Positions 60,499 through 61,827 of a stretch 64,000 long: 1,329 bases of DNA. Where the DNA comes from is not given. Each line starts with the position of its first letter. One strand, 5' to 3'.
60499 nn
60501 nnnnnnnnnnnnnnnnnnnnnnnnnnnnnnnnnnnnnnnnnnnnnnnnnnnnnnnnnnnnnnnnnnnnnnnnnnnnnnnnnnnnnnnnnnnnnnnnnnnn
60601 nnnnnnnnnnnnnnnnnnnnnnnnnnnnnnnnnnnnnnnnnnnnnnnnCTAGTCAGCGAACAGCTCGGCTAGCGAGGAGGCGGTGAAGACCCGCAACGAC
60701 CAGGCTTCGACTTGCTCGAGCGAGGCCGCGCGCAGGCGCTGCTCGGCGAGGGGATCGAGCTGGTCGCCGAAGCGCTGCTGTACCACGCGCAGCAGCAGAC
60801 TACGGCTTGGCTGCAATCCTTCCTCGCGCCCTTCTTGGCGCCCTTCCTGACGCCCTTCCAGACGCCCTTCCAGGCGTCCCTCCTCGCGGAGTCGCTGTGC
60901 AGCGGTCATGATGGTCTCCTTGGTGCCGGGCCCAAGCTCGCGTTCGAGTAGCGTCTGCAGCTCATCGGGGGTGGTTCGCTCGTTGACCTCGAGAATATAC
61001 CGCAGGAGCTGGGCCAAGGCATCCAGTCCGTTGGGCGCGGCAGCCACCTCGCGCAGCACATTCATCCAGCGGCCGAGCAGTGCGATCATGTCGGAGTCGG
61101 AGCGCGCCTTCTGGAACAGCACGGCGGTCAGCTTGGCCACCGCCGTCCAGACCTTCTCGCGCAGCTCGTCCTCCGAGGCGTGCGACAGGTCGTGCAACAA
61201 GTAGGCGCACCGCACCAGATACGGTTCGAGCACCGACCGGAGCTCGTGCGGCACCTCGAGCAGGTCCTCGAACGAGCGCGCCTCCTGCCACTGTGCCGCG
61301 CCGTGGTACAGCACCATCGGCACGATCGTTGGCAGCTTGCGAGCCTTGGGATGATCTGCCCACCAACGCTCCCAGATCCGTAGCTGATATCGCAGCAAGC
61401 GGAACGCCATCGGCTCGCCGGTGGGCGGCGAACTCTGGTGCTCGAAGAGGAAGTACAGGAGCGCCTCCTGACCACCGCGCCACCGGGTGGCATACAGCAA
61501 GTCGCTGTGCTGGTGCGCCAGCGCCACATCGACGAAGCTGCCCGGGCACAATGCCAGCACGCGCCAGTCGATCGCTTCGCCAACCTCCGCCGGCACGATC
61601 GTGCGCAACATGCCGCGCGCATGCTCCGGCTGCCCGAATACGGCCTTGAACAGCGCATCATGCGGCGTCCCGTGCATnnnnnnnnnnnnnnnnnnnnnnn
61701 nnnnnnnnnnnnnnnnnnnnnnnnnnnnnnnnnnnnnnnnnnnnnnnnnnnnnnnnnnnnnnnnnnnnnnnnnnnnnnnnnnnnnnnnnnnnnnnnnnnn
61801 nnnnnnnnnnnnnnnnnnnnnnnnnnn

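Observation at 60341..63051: Tandem Rpn (YhgA-like) nuclease paralogs, each with an internal SD+ATG for a C-terminal small protein, plus a free-standing copy of that small protein with a variable (EGRx)n linker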

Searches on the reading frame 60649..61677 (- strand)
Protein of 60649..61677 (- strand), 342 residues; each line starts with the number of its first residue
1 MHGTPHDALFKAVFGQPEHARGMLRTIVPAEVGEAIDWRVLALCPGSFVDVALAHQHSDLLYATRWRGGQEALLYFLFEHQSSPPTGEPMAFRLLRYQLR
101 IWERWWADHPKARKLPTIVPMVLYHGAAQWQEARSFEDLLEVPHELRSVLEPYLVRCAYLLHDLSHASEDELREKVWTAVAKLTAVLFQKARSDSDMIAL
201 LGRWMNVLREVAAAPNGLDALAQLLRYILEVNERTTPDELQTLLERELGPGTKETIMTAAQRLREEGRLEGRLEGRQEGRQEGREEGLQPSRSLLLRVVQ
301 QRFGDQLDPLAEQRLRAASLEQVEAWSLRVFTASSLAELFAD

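Call 3: search_protein_families(library=pfam, proteins=[window:60649-61677:-], max_evalue=0.01)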
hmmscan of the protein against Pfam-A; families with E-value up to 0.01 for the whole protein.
window:60649-61677:- (342 aa): 3 families
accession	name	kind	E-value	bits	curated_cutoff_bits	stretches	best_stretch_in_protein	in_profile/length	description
PF04754.18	Transposase_31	-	2.3e-48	164.9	21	1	4-214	1-198/203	Putative transposase, YhgA-like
PF14261.11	DUF4351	-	0.00027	21.4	25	1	281-339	1-55/59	Domain of unknown function (DUF4351)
PF09811.14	Yae1_N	-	0.0061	16.7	27.5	0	265-288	3-26/39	Essential protein Yae1, N terminal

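Call 4: search_protein_families(library=ncbifam, proteins=[window:60649-61677:-], max_evalue=0.01)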
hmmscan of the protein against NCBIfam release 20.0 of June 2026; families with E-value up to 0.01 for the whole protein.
window:60649-61677:- (342 aa): 6 families
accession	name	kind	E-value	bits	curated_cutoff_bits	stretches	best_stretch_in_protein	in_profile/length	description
NF007418.0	PRK09956.1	equivalog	1.4e-27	96.6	583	1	4-307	8-291/308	ISNCY family transposase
NF007361.0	PRK09857.1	equivalog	5.5e-23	81.9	583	1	3-269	7-256/292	recombination-promoting nuclease RpnA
TIGR01784.1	T_den_put_tspse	subfamily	2.6e-14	53.7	52.1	1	5-282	1-244/273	Rpn family recombination-promoting nuclease/putative transposase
NF004270.2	PRK05687.2-1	equivalog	0.00034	20.3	180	1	235-289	14-68/223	flagellar assembly protein FliH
NF009925.1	PRK13386.1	equivalog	0.00042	19.7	192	1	235-300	30-95/228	flagellar assembly protein FliH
NF004267.1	PRK05687.1-3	equivalog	0.00083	18.6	293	1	232-289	44-101/266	flagellar assembly protein FliH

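Call 14: search_solved_structures(query=window:60649-61677:-, max_evalue=1, show_alignments=2)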
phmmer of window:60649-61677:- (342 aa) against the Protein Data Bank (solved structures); distinct sequences matched with E-value up to 1: 1.
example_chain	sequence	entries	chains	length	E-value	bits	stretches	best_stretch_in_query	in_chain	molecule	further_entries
2mh2_A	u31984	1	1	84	0.52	12.5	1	220-278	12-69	Homologous-pairing protein 2 homolog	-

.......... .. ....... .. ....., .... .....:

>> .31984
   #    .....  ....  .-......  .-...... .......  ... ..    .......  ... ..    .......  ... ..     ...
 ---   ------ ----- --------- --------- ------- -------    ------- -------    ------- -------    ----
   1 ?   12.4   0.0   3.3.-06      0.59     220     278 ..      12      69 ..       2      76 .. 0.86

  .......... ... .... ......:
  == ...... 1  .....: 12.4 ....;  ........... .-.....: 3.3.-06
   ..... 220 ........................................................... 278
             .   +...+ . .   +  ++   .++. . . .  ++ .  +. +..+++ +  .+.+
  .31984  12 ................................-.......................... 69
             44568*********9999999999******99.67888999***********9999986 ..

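Call 16: find_encoding_contigs(protein=window:60649-61677:-, flank=8000, max_places=5)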
Protein window:60649-61677:- (342 aa): no gene with exactly this product is on record in the collection.

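Call 19: find_related_loci(query=window:60649-61677:-, collection=genome_contigs, flank=4000)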
Query window:60649-61677:- (342 aa) in genome_contigs; peptide patterns used: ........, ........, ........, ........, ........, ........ (x = any residue, [..] = any of these).
183 stretches matched a pattern; 3 encode a relative of the query (tblastn E <= 1e-3); 3 distinct loci.
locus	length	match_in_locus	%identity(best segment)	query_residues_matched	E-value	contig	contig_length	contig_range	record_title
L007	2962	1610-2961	78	1-342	0e+0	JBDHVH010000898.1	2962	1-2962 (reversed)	MAG: Kofleriaceae bacterium isolate AS-MICRO-OLR.47 NODE_204117_length_2962_cov_5.149947, whole genome shotgun sequence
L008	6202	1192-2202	75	1-340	6e-169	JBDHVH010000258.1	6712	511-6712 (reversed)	MAG: Kofleriaceae bacterium isolate AS-MICRO-OLR.47 NODE_58291_length_6712_cov_4.978000, whole genome shotgun sequence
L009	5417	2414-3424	76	1-340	2e-159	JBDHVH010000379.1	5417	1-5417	MAG: Kofleriaceae bacterium isolate AS-MICRO-OLR.47 NODE_80957_length_5417_cov_4.938066, whole genome shotgun sequence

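Call 44: search_protein_families(library=padloc, proteins=[window:60649-61674:-], max_evalue=0.001)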
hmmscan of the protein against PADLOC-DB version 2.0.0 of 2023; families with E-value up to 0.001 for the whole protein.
window:60649-61674:- (341 aa): 0 families

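Call 55: find_related_loci(query=A7, collection=metagenome_contigs, flank=2500)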
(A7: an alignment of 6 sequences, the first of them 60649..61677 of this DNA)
Query A7 (342 aa) in metagenome_contigs; peptide patterns used: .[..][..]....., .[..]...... (x = any residue, [..] = any of these).
422 stretches matched a pattern; 16 encode a relative of the query (tblastn E <= 1e-3); 16 distinct loci.
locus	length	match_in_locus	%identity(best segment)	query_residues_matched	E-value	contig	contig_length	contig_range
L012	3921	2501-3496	59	1-342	2e-131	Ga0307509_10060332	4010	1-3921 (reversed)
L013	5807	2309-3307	51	1-342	2e-105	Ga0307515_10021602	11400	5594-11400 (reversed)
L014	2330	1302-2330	49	4-340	1e-100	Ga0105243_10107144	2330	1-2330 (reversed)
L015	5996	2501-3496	49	1-342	7e-96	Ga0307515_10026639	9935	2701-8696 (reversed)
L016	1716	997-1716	51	1-242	8e-81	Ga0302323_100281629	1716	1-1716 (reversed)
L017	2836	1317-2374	48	1-342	4e-76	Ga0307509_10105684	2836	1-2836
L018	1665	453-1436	41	1-341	4e-70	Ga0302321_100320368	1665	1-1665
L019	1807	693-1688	35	3-340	4e-59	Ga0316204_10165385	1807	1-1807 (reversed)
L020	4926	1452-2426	34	1-335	5e-52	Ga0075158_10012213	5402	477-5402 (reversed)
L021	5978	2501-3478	38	6-340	6e-51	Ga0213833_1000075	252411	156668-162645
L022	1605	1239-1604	67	1-124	1e-51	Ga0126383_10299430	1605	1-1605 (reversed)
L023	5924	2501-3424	37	6-341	3e-52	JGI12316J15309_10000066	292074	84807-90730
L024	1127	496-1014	52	4-173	5e-51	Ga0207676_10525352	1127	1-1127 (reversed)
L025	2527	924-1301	45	3-130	2e-32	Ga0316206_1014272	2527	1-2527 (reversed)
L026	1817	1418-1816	45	1-136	7e-30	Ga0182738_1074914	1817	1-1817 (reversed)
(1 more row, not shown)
